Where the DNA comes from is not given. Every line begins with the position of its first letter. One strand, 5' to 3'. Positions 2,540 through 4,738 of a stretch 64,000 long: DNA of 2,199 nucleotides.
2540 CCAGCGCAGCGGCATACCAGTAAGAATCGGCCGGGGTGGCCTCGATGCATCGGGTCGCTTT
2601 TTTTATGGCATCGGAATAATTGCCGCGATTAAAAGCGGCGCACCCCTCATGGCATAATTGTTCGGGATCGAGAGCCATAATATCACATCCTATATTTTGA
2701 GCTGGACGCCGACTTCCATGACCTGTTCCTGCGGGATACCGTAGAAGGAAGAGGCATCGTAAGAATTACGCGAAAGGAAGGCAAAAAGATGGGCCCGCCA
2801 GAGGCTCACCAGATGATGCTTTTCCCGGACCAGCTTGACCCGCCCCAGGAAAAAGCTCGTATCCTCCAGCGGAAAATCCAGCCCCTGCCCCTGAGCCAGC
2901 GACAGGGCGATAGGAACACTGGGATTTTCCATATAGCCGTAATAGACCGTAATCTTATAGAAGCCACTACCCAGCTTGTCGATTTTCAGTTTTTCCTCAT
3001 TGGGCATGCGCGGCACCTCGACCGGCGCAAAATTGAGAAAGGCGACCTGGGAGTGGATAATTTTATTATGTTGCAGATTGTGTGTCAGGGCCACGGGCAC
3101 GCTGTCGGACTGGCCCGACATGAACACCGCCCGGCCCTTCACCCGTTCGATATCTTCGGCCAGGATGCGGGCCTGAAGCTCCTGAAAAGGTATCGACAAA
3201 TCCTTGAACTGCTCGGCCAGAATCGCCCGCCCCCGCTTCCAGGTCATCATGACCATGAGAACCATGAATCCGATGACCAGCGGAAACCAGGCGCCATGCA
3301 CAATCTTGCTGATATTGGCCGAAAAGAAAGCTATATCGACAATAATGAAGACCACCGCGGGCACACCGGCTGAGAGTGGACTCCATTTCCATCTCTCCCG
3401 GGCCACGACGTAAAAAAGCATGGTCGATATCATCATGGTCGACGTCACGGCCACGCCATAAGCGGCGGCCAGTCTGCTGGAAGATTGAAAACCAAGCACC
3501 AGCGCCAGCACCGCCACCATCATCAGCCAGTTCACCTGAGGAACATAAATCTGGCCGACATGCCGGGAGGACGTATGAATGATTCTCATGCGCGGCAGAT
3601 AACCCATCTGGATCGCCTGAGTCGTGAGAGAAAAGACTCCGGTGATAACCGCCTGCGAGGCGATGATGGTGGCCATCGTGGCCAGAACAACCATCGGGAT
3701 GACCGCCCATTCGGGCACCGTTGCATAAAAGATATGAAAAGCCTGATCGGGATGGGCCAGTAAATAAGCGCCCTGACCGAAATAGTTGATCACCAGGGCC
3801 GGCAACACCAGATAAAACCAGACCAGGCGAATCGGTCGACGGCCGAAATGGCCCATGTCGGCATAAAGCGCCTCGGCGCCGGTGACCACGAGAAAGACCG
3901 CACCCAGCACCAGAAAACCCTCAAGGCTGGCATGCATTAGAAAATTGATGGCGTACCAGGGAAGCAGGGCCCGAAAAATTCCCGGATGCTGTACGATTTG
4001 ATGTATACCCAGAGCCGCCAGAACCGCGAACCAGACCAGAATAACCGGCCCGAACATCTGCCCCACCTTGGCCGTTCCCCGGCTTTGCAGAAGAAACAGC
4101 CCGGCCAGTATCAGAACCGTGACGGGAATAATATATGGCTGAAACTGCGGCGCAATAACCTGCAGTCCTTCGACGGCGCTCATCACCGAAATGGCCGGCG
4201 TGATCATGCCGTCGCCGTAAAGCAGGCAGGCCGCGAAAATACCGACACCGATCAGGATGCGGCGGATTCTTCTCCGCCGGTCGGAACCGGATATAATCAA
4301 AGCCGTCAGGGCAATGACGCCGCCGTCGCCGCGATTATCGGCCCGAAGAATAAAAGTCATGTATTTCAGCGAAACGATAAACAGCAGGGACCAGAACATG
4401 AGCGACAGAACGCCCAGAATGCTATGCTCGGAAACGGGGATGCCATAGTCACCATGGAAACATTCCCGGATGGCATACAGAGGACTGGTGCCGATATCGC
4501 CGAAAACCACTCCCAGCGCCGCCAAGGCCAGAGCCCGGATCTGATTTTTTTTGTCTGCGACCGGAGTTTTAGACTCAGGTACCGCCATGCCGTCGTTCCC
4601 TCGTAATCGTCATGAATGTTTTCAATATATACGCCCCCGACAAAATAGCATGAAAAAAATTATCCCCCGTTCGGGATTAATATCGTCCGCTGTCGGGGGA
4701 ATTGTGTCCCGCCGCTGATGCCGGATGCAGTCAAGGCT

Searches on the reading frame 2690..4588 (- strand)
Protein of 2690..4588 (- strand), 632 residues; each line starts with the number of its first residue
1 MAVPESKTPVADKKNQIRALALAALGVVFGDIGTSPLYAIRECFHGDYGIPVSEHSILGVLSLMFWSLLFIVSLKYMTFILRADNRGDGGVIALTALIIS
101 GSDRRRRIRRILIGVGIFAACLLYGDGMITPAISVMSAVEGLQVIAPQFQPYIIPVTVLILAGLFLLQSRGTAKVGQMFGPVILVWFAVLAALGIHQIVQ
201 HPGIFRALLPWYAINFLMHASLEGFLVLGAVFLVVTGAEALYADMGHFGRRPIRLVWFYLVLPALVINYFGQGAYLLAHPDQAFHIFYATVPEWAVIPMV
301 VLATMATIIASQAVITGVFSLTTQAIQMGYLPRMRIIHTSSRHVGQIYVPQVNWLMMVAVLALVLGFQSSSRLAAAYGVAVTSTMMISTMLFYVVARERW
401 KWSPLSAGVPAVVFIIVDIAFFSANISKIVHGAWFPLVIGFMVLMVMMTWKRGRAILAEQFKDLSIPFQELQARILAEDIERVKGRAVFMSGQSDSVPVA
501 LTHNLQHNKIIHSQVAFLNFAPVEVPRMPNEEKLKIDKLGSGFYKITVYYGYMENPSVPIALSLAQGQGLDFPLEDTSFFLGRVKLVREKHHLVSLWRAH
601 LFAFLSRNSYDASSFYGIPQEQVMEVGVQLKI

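Call 65: search_protein_families(library=pfam, max_evalue=0.00001, proteins=[window:2690-4588:-])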
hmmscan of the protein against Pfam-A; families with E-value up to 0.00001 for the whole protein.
window:2690-4588:- (632 aa): 2 families
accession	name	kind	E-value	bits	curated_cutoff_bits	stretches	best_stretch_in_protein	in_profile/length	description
PF02705.21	K_trans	-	8.5e-190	631.5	24.8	1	20-471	1-451/454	K+ potassium transporter integral membrane domain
PF22776.1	K_trans_C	-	5.6e-43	146.8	24.8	1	485-632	2-151/151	K+ potassium transporter C-terminal domain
